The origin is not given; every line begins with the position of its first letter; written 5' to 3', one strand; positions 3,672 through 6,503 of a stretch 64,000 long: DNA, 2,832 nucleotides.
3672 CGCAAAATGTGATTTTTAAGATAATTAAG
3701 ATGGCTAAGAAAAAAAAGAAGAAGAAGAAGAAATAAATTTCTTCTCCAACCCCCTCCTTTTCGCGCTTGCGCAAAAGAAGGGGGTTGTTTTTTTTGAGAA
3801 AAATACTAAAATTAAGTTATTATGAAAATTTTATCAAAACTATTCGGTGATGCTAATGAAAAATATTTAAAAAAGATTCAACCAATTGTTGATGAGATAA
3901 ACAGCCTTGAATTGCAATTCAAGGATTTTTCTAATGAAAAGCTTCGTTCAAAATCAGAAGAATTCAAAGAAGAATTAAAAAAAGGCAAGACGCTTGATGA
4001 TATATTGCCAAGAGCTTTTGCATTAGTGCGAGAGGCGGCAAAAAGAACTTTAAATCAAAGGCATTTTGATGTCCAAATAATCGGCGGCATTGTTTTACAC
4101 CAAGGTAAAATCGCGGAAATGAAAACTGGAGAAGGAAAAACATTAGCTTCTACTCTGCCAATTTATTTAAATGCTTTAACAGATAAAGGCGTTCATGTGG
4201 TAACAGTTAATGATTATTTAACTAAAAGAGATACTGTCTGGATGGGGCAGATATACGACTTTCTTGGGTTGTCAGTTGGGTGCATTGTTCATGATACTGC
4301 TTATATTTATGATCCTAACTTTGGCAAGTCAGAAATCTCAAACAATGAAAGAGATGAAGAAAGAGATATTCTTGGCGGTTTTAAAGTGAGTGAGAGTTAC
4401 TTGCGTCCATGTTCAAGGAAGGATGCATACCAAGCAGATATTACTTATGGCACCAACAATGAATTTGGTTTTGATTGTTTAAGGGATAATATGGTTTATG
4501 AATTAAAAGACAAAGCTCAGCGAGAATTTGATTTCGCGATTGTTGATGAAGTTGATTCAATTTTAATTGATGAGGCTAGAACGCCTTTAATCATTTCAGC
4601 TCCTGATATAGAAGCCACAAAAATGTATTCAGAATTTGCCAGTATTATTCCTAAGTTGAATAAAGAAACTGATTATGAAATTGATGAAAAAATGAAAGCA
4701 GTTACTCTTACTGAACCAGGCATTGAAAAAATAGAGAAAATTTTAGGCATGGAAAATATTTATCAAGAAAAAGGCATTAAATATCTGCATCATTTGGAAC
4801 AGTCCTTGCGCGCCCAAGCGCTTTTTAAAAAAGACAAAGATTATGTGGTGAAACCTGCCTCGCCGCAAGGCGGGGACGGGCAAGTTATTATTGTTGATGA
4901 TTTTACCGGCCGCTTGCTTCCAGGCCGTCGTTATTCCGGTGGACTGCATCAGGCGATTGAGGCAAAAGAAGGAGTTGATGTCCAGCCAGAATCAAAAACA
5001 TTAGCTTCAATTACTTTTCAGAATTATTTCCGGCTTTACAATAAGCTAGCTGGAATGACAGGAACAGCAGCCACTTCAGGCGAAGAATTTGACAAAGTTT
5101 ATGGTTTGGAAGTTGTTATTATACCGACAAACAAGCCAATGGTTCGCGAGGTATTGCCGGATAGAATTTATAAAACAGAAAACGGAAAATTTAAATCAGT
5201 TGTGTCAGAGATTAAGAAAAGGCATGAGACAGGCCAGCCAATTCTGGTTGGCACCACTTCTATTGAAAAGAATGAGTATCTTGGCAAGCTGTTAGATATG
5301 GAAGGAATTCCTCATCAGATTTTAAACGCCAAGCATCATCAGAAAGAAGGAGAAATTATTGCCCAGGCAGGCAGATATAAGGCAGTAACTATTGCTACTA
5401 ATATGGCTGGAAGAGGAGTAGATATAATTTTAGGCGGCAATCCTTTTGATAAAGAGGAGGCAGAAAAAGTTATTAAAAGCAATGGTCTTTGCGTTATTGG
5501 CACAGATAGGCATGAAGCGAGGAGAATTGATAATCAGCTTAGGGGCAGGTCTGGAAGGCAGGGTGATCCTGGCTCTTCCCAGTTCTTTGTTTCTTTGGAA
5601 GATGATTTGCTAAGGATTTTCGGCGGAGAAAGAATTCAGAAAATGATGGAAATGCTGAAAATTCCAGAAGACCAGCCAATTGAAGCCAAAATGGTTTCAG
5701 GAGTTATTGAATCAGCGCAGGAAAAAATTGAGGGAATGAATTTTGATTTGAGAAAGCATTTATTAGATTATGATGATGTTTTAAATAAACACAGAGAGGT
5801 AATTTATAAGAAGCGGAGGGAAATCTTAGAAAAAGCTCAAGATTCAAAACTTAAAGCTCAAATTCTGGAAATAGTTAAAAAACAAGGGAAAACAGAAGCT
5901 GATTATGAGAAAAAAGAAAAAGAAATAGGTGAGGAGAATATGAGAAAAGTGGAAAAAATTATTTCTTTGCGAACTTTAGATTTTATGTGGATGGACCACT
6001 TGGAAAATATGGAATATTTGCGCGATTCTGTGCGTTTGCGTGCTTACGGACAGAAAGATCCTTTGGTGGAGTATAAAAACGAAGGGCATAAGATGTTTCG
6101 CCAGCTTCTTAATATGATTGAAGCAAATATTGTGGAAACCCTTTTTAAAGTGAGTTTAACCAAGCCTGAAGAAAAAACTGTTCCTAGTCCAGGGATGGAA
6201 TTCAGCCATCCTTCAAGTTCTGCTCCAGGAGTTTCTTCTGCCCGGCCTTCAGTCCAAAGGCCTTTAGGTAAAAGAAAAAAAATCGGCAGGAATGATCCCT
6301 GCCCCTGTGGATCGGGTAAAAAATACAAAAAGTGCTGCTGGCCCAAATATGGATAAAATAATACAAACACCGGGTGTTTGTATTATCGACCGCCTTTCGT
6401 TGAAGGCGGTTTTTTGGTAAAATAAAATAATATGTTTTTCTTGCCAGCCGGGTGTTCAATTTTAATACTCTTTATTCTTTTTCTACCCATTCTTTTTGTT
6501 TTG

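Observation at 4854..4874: GC-rich hairpin-forming 21-nt in-frame insert in SecA, one member of a dispersed palindromic repeat family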

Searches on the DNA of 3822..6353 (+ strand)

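Call 61: search_with_rna_model(model_id=R1, sources=[L001, L003, L005, L127, L128, L129, L130, L131], max_evalue=1, show_alignments=0)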
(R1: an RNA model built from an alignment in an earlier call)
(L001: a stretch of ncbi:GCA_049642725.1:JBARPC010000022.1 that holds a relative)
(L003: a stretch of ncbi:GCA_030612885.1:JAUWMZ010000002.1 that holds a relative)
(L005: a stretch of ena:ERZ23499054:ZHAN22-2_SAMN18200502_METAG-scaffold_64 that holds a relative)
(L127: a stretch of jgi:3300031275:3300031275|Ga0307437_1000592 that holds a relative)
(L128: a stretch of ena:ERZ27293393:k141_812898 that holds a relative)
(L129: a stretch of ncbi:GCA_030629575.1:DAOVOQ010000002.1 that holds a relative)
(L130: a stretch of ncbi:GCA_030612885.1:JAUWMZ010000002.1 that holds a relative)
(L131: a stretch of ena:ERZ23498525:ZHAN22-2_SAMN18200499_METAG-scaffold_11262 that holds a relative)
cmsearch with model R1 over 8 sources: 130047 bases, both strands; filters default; matches with E-value up to 1: 4.
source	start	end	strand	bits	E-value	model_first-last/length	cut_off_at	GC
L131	5708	5737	+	48.6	2.2e-08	1-30/30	no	0.73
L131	5859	5888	+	46.4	6.7e-08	1-30/30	no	0.7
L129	10551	10580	+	43.6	3e-07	1-30/30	no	0.7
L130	11086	11115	-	38.5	4e-06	1-30/30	no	0.6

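Call 97: search_rna_families(source=window, start=4820, end=4910, threshold=evalue, max_evalue=1)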
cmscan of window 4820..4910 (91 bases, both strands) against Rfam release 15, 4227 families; matches with E-value up to 1: 1.
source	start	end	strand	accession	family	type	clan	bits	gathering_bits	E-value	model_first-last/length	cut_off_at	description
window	4844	4910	+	RF03167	c-di-GMP-I-GGC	Cis-reg; riboswitch;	CL00126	13.7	59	0.34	1-80/80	no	c-di-GMP-I-GGC riboswitch aptamer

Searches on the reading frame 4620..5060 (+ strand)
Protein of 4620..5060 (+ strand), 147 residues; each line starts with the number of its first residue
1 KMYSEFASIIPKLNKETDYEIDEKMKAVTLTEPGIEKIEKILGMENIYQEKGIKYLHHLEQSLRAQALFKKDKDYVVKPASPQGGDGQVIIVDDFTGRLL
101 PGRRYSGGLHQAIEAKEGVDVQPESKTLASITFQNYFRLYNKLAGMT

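Call 82: search_solved_structures(query=window:4620-5060:+, show_alignments=2, max_evalue=1e-10)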
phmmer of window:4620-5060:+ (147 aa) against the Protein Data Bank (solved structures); distinct sequences matched with E-value up to 1e-10: 23.
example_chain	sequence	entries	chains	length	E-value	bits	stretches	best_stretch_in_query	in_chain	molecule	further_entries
3jux_A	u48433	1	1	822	1.9e-47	164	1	2-147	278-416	Protein translocase subunit secA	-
4ys0_A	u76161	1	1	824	1.9e-47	164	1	2-147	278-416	Protein translocase subunit SecA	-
3din_A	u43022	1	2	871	2.1e-47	163.9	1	2-147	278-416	Protein translocase subunit secA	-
8ya0_A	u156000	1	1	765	3.6e-43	150.2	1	1-147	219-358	Protein translocase subunit SecA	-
7xha_A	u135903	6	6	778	3.7e-43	150.2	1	1-147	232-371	Protein translocase subunit SecA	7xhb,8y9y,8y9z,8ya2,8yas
3dl8_A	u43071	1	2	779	3.7e-43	150.2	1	1-147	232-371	Protein translocase subunit secA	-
2ibm_A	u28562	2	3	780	3.7e-43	150.2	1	1-147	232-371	Preprotein translocase secA subunit | Protein translocase subunit SecA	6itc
3jv2_A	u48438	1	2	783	3.7e-43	150.2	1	1-147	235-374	Protein translocase subunit SecA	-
1m6n_A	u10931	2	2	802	3.7e-43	150.1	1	1-147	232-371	Preprotein translocase secA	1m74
3iqm_A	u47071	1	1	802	3.7e-43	150.1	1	1-147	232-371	Protein translocase subunit secA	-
3iqy_A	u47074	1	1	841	4.1e-43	150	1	1-147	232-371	Protein translocase subunit secA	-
1tf2_A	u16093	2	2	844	4.1e-43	150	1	1-147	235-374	Preprotein translocase secA subunit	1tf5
5eul_A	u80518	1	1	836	4.1e-43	150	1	1-147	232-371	Protein translocase subunit SecA, Insertion Peptide Chimera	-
6t4h_A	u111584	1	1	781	2.4e-40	141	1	5-147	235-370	Protein translocase subunit SecA 2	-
6sxh_A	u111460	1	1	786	2.4e-40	141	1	5-147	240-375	Protein translocase subunit SecA 2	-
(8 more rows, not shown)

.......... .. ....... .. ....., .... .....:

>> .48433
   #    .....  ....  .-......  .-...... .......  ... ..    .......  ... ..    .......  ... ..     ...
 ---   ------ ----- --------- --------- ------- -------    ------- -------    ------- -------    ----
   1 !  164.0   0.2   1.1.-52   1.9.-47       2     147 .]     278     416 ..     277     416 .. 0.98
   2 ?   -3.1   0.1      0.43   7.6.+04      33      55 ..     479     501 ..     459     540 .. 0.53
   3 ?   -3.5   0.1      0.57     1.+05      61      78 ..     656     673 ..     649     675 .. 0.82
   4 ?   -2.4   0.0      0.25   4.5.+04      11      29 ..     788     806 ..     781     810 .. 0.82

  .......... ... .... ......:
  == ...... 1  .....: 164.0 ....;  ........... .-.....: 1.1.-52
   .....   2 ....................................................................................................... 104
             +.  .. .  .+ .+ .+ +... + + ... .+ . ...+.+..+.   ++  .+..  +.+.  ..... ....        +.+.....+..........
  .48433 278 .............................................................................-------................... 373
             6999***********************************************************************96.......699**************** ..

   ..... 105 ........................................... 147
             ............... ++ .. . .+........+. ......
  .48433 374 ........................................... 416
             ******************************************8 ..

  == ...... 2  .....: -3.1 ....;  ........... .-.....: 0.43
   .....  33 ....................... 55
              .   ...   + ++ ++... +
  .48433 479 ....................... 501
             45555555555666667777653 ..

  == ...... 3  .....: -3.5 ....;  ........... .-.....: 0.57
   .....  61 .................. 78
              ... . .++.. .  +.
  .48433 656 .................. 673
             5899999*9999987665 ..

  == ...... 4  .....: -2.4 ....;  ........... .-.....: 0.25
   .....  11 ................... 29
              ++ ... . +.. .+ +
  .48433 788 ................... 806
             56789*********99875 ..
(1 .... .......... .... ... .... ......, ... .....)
